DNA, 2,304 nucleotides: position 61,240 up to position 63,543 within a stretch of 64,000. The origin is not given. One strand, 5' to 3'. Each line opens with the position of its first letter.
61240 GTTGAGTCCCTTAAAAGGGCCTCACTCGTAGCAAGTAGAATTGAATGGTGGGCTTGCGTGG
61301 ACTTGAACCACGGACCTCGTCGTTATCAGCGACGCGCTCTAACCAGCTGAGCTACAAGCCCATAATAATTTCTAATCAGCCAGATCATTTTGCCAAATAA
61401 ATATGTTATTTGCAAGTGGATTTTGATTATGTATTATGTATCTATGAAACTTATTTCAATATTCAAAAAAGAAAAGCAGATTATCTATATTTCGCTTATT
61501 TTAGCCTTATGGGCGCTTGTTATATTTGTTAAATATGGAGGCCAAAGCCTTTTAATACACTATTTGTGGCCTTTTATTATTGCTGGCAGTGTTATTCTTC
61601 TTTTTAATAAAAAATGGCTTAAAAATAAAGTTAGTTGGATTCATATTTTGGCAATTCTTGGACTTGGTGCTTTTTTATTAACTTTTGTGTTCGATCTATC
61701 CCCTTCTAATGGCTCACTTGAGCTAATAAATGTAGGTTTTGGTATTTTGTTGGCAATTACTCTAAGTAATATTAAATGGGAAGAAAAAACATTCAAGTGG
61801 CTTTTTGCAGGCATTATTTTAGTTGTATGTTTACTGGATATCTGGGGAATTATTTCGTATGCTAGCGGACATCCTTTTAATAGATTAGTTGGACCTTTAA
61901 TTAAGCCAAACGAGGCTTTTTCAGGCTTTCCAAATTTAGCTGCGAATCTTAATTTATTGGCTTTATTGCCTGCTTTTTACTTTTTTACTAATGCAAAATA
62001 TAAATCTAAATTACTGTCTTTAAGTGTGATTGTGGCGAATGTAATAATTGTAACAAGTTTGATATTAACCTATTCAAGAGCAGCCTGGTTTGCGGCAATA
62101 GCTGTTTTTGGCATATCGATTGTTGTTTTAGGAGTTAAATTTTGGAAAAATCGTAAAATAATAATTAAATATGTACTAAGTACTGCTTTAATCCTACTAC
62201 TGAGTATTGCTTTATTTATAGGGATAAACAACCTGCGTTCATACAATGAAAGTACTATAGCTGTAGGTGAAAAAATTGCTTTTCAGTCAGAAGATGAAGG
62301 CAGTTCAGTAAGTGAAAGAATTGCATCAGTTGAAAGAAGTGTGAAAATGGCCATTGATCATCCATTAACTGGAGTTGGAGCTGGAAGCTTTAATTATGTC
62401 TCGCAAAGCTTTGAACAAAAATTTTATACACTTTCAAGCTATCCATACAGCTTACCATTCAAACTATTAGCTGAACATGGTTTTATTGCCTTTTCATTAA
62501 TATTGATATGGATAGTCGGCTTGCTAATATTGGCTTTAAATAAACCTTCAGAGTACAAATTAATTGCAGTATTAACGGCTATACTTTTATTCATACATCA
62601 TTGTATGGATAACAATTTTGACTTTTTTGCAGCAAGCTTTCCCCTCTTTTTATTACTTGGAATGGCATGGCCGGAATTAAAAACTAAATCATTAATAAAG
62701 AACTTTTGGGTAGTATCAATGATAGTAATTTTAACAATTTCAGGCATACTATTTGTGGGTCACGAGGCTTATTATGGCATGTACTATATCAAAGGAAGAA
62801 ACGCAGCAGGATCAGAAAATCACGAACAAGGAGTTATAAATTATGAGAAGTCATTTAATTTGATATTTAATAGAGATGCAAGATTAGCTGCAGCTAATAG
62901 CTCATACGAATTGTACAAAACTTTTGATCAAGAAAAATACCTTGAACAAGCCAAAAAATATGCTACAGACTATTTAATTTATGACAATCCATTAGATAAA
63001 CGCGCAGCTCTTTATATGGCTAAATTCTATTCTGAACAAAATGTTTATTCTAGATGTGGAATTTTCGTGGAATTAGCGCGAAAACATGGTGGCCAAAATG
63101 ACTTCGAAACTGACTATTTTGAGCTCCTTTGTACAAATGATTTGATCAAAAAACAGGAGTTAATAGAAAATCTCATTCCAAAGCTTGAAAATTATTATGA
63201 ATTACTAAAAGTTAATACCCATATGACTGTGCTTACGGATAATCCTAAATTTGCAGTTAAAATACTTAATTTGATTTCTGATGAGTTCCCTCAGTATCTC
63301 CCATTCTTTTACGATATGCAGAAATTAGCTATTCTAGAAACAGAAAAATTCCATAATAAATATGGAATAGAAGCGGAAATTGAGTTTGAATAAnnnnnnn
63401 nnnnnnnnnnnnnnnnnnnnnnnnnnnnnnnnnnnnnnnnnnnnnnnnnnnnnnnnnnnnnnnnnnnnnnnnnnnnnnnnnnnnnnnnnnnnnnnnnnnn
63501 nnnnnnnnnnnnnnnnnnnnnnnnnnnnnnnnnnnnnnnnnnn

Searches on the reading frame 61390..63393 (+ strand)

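Call 69: search_protein_families(library=pfam, proteins=[window:61390-63393:+], max_evalue=0.00001)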
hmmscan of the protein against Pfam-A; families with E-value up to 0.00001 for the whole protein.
window:61390-63393:+ (667 aa): 1 family
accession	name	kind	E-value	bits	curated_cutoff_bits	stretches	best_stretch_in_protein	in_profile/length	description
PF04932.20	Wzy_C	-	1.2e-17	64.5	31.7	1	216-372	2-149/149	O-Antigen ligase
